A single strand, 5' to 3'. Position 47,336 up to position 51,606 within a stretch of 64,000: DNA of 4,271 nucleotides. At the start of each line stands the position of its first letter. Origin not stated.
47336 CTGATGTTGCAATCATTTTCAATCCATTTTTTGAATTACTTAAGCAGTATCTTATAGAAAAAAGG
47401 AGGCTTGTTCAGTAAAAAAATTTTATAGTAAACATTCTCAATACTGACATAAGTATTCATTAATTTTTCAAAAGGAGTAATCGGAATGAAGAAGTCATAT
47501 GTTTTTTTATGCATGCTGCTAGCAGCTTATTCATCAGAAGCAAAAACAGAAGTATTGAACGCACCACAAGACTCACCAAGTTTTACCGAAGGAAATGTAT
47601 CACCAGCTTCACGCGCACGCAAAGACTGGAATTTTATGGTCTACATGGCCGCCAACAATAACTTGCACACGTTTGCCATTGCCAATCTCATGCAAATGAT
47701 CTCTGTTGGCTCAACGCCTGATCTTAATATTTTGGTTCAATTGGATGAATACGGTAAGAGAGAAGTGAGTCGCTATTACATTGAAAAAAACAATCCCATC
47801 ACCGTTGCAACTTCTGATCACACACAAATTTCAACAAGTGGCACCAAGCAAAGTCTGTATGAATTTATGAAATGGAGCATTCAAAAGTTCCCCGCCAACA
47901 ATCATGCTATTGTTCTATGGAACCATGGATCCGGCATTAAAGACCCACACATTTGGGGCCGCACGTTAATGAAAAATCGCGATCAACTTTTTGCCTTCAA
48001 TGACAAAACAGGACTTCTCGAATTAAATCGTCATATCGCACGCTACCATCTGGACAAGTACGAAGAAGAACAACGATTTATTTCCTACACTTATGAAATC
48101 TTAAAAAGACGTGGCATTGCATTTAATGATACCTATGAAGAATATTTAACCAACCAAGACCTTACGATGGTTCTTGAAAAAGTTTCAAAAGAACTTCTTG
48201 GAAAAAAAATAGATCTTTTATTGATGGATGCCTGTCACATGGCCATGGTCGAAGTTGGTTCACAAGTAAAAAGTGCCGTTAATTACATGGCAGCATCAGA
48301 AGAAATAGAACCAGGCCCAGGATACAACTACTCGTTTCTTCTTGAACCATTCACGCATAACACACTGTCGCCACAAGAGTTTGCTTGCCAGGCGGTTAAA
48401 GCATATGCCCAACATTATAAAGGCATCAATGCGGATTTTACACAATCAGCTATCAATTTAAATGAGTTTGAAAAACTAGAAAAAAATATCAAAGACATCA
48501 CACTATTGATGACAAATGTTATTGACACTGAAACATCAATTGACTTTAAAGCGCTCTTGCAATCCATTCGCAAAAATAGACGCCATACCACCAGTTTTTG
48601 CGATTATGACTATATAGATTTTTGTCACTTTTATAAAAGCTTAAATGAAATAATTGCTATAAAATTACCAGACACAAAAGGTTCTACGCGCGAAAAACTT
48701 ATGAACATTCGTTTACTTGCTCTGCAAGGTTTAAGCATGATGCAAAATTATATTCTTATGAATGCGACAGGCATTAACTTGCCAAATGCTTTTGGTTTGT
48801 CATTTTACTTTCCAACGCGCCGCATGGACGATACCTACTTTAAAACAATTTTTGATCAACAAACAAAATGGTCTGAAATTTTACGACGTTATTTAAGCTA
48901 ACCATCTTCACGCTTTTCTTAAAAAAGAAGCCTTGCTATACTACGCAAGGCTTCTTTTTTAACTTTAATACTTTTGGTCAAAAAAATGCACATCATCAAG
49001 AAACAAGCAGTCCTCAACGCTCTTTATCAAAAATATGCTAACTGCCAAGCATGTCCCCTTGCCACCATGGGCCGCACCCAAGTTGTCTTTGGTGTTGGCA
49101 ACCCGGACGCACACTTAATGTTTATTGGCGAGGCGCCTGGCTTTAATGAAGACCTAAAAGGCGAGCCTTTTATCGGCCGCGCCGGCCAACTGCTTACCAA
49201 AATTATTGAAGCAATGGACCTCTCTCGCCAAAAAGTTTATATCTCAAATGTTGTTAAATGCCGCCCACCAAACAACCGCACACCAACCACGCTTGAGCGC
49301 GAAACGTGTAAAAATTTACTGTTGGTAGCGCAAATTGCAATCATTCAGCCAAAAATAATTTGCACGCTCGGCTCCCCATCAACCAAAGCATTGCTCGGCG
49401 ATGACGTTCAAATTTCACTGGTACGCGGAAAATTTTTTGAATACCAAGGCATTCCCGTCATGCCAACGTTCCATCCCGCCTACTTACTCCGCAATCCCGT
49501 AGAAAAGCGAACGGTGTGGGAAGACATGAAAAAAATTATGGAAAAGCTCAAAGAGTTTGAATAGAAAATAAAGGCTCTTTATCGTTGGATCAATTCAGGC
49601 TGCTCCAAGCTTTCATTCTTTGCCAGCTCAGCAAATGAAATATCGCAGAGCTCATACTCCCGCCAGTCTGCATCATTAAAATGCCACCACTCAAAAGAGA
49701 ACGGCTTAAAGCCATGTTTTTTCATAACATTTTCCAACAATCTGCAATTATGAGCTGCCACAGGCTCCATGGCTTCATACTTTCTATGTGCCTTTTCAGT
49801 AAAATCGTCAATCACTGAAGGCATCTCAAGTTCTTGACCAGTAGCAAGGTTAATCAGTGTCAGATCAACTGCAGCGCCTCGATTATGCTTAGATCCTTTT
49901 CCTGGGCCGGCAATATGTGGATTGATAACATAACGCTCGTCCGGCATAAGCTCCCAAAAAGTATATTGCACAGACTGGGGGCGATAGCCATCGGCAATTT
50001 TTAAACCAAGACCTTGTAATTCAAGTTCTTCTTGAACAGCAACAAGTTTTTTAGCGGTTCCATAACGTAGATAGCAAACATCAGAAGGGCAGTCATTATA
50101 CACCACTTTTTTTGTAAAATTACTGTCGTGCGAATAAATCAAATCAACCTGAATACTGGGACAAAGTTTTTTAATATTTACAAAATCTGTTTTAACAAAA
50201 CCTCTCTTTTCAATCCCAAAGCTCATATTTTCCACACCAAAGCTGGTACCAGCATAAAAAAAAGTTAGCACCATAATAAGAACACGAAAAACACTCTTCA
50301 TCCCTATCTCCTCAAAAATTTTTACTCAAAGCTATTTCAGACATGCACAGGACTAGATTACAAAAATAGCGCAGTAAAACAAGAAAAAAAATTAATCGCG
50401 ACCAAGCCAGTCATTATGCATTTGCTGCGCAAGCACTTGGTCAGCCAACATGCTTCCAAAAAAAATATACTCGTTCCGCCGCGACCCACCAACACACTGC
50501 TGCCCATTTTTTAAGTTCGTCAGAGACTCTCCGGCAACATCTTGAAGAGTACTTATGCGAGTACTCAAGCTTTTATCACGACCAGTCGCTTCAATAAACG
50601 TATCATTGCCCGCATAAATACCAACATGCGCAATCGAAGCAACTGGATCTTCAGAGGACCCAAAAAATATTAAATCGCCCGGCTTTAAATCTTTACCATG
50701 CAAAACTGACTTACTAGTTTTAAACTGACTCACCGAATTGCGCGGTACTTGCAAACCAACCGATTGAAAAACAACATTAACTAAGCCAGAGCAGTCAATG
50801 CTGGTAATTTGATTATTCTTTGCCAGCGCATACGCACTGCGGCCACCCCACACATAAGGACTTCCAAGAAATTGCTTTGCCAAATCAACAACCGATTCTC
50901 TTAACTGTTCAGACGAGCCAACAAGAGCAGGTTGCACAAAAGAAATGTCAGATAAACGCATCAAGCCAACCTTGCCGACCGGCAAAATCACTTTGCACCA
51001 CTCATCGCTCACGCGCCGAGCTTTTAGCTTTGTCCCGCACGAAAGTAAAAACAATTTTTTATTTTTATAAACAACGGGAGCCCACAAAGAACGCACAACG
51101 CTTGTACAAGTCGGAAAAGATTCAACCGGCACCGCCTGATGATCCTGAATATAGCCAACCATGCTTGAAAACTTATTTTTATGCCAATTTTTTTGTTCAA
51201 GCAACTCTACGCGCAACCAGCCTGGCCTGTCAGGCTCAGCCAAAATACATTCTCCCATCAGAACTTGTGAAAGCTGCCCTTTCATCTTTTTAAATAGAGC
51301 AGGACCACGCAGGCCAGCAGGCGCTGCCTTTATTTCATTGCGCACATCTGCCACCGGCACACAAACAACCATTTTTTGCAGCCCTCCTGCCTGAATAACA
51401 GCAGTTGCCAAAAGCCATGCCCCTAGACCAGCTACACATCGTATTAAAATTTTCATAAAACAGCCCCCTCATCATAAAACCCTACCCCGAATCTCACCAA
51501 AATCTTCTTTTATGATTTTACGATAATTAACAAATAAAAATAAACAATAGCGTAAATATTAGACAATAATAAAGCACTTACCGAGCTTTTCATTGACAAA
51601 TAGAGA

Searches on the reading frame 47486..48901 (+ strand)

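Call 5: search_protein_families(library=pfam, proteins=[window:47486-48901:+], max_evalue=0.001)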
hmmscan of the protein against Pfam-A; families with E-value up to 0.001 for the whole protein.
window:47486-48901:+ (471 aa): 1 family
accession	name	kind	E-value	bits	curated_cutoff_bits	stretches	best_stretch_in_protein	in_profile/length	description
PF03415.19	Peptidase_C11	-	1e-38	134.3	25.8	2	206-402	106-296/359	Clostripain family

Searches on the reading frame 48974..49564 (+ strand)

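Call 6: search_protein_families(library=pfam, proteins=[window:48974-49564:+], max_evalue=0.001)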
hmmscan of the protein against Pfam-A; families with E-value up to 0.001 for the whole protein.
window:48974-49564:+ (196 aa): 1 family
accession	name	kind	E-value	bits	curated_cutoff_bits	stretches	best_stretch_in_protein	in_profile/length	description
PF03167.25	UDG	-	1.5e-36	126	24.3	1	39-186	1-141/141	Uracil DNA glycosylase superfamily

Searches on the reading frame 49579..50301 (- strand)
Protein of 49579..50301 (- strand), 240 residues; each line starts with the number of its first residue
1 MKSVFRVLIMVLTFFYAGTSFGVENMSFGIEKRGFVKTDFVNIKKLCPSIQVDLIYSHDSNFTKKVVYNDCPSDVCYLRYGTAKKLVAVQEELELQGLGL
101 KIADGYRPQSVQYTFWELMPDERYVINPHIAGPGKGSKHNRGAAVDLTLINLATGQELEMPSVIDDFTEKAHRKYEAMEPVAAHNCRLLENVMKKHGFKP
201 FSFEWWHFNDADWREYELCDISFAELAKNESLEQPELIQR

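Call 6: search_protein_families(library=pfam, proteins=[window:49579-50301:-], max_evalue=0.001)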
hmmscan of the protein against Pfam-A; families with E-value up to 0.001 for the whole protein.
window:49579-50301:- (240 aa): 2 families
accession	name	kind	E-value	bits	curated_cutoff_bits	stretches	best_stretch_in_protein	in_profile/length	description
PF01427.22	Peptidase_M15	-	6.4e-33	114.7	27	1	38-212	3-186/199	D-ala-D-ala dipeptidase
PF02557.22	VanY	-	2.5e-05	24.5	25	1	77-208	3-127/132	D-alanyl-D-alanine carboxypeptidase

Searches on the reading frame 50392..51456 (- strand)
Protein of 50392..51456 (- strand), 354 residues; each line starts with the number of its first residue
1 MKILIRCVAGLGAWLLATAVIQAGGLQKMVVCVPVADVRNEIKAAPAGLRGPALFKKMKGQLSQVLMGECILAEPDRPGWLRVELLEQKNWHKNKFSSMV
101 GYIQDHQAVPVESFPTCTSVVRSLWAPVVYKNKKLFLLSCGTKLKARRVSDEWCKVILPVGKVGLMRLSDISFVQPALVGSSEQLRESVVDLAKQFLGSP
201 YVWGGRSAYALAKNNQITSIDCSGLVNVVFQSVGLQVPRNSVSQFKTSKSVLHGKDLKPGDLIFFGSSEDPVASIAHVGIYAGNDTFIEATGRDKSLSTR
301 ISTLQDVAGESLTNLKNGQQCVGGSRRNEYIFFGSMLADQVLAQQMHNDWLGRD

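Call 6: search_protein_families(library=pfam, proteins=[window:50392-51456:-], max_evalue=0.001)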
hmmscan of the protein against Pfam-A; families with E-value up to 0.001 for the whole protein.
window:50392-51456:- (354 aa): 1 family
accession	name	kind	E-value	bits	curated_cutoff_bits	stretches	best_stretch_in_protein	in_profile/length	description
PF00877.26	NLPC_P60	-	5.7e-21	74.9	23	1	198-299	1-88/105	NlpC/P60 family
